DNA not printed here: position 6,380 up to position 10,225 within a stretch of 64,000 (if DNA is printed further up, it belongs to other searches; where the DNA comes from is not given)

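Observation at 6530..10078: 1182-aa protein with double zinc ribbon, class III nucleotidyl cyclase, STAND NTPase and TPR repeats, lacking the usual C-terminal HTH, inside the insertion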

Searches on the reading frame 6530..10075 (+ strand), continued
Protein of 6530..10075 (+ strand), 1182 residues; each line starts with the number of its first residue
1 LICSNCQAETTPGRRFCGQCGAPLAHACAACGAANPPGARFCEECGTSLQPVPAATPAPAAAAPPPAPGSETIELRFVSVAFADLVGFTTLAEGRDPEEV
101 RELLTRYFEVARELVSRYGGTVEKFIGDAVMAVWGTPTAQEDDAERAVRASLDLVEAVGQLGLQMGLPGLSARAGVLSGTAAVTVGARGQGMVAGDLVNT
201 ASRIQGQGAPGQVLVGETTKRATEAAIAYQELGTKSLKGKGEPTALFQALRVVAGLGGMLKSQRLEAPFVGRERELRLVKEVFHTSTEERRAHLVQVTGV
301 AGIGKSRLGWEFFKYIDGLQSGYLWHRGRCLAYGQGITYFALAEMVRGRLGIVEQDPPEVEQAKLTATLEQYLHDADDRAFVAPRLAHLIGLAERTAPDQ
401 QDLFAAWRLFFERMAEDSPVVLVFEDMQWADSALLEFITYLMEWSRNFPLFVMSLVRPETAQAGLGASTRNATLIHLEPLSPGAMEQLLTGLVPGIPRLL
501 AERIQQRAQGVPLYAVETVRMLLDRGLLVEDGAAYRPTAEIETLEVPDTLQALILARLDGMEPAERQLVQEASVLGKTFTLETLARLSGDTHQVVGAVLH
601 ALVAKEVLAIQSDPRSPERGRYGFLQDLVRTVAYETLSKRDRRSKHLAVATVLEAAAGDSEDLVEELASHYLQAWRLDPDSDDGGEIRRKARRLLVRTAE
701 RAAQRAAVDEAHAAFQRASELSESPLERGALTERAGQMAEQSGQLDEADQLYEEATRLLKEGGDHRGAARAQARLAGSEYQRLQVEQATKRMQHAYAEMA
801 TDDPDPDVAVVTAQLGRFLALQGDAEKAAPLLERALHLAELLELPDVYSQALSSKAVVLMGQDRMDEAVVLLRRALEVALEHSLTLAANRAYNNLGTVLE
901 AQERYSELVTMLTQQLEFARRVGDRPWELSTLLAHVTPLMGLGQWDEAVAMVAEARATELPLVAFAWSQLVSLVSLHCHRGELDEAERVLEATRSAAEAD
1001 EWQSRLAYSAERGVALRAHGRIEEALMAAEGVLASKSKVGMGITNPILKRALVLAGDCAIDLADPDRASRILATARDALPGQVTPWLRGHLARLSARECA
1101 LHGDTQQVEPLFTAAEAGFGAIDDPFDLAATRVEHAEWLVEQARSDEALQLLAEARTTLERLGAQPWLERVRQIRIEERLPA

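Call 48: fold_search(model_id=the predicted structure, library=pdb)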
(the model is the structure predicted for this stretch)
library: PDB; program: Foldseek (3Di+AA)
matches with E <= 10: 1767; with E <= 0.001: 403
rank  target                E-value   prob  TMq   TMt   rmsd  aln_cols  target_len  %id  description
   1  6mfv_A                1.8e-14  1.00  0.24  0.38  13.5       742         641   15  Crystal structure of the Signal Transduction ATPase with Numerous Domains (STAND) protein with a tetratricopeptide rep (released 2019-02-20)
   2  3r5g_B                6.0e-11  1.00  0.15  0.87   3.0       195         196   29  Crystal structure of the adenylyl cyclase CyaB from P. aeruginosa (released 2012-01-11)
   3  3r5g_A                7.3e-11  1.00  0.15  0.87   3.0       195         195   29  Crystal structure of the adenylyl cyclase CyaB from P. aeruginosa (released 2012-01-11)
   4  1wc3_B                1.5e-10  1.00  0.14  0.76   3.6       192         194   30  Soluble adenylyl cyclase CyaC from S. platensis in complex with alpha, beta-methylene-ATP and Strontium (released 2004-12-20)
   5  1wc0_A                1.9e-10  1.00  0.14  0.76   3.6       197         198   29  Soluble adenylyl cyclase CyaC from S. platensis in complex with alpha, beta-methylene-ATP (released 2004-12-20)
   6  1wc1_C                2.3e-10  1.00  0.14  0.80   3.3       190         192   30  Soluble adenylyl cyclase CyaC from S. platensis in complex with Rp- ATPalphaS (released 2004-12-20)
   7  1wc0_B                3.0e-10  1.00  0.14  0.74   3.5       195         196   30  Soluble adenylyl cyclase CyaC from S. platensis in complex with alpha, beta-methylene-ATP (released 2004-12-20)
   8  1wc1_B                3.1e-10  1.00  0.14  0.79   3.3       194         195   29  Soluble adenylyl cyclase CyaC from S. platensis in complex with Rp- ATPalphaS (released 2004-12-20)
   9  6fht_B                3.5e-10  1.00  0.15  0.23   2.3       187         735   31  Crystal structure of an artificial phytochrome regulated adenylate/guanylate cyclase in its dark adapted Pr form (released 2018-04-18)
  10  2w01_D                3.8e-10  1.00  0.15  0.84   2.3       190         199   30  Crystal structure of the guanylyl cyclase Cya2 (released 2008-09-30)
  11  1wc1_A                4.1e-10  1.00  0.14  0.78   3.3       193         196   30  Soluble adenylyl cyclase CyaC from S. platensis in complex with Rp- ATPalphaS (released 2004-12-20)
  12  1wc4_B                4.6e-10  1.00  0.14  0.77   3.5       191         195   30  Soluble adenylyl cyclase CyaC from S. platensis in complex with alpha, beta-methylene-ATP and Europium (released 2004-12-20)
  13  6fht_A                5.8e-10  1.00  0.14  0.23   2.9       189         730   31  Crystal structure of an artificial phytochrome regulated adenylate/guanylate cyclase in its dark adapted Pr form (released 2018-04-18)
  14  1wc4_A                6.8e-10  1.00  0.14  0.77   3.4       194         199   28  Soluble adenylyl cyclase CyaC from S. platensis in complex with alpha, beta-methylene-ATP and Europium (released 2004-12-20)
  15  2w01_B                9.3e-10  1.00  0.15  0.83   2.8       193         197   30  Crystal structure of the guanylyl cyclase Cya2 (released 2008-09-30)
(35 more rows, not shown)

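Call 70: search_protein_representatives(protein=window:6530-10075:+)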
Query: 1182 residues. Proteins with E-value up to 0.001 (for the whole library): 150562; up to 1e-10: 78635; up to 1e-30: 18461. The best 150 are listed.
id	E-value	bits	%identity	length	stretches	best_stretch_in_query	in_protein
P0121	0.0e+00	1094.9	50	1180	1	1-1175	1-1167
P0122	0.0e+00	1074.1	51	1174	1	1-1171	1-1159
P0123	5.3e-299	1011.4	51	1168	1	1-1173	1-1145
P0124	4.3e-298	1008.4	47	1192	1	1-1180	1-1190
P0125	7.9e-285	964.5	46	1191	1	1-1176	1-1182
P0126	7.4e-279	944.7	46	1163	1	3-1176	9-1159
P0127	9.3e-277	937.7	47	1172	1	1-1171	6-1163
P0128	3.8e-272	922.5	46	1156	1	1-1156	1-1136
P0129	4.0e-272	922.4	45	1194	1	1-1172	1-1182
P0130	7.6e-267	904.9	45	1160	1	24-1174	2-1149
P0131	7.7e-266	901.6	45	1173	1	1-1176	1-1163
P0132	4.5e-265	899.0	57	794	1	2-791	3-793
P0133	1.9e-263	893.7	45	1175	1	2-1172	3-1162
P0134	1.6e-261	887.3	47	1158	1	2-1171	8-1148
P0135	2.4e-260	883.4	45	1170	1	1-1174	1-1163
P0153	1.3e-231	788.3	43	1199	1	2-1174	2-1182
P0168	5.4e-224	763.0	41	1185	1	20-1173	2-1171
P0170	1.6e-222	758.2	43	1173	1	1-1171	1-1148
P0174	1.3e-221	755.1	46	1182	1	1-926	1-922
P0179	1.3e-217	741.9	40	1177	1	1-1174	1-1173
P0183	7.5e-216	736.1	39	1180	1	3-1174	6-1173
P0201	1.7e-208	711.7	42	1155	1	52-1173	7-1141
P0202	4.4e-208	710.4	46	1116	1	68-953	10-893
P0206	1.3e-206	705.5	40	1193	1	3-1171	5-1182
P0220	7.2e-200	683.1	40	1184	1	2-1173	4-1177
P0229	4.2e-197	674.0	40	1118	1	85-1173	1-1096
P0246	2.1e-192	658.4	43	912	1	256-1173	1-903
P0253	3.6e-189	647.7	40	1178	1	3-1173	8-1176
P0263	3.3e-186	637.9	38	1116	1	64-1172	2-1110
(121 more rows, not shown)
